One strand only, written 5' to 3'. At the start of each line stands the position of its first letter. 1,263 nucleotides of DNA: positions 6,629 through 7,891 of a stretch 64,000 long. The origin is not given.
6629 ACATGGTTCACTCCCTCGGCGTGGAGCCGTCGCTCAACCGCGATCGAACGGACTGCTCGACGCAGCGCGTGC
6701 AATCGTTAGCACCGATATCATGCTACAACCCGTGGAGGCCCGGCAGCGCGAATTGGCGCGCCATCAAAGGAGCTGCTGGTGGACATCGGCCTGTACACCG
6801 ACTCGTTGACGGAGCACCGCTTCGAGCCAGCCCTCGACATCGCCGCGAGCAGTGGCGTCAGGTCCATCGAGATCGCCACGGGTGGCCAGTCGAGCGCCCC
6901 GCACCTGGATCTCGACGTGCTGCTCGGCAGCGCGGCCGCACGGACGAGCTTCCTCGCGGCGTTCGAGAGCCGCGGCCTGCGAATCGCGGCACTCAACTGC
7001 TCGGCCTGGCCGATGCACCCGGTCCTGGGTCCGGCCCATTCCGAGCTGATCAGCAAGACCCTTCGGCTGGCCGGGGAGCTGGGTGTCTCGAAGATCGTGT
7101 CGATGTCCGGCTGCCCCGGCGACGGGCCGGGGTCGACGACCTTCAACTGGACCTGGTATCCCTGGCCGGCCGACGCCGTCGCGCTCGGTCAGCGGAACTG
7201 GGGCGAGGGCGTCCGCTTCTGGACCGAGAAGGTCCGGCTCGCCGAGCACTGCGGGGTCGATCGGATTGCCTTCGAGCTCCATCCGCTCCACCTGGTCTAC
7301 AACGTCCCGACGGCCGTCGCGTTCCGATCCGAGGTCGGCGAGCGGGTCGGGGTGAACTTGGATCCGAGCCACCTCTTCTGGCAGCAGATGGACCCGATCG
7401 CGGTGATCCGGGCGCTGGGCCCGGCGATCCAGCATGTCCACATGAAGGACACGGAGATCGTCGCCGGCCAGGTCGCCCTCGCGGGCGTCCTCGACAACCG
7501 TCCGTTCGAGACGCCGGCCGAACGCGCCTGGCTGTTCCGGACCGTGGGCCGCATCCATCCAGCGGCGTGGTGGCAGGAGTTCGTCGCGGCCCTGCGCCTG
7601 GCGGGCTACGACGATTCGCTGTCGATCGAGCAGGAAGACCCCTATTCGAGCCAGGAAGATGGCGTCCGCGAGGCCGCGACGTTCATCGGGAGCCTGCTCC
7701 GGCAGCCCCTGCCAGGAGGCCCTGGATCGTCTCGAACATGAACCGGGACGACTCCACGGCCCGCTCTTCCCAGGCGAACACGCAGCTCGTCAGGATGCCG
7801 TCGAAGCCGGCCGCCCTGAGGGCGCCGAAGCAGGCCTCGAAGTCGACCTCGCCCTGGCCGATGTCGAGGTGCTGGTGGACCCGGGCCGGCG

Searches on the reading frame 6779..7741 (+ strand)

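Call 13: search_protein_families(library=ncbifam, proteins=[window:6779-7741:+], max_evalue=0.00001)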
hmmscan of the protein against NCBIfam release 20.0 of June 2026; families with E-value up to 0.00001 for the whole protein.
window:6779-7741:+ (320 aa): 0 families

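Call 19: search_protein_families(library=pfam, proteins=[window:6779-7741:+], max_evalue=0.001)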
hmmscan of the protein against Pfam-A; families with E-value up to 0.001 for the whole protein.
window:6779-7741:+ (320 aa): 1 family
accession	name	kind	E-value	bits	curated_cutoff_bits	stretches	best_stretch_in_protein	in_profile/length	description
PF01261.30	AP_endonuc_2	-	1.1e-22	81.3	31.1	1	19-303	1-246/249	Xylose isomerase-like TIM barrel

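Call 84: search_protein_families(library=ncbifam, proteins=[window:6779-7741:+], max_evalue=0.01)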
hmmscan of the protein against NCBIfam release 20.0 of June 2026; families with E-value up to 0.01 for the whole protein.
window:6779-7741:+ (320 aa): 1 family
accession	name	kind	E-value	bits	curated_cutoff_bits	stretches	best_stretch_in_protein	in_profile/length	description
TIGR04379.1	myo_inos_iolE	equivalog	0.0006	19.5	290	1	180-225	166-212/290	myo-inosose-2 dehydratase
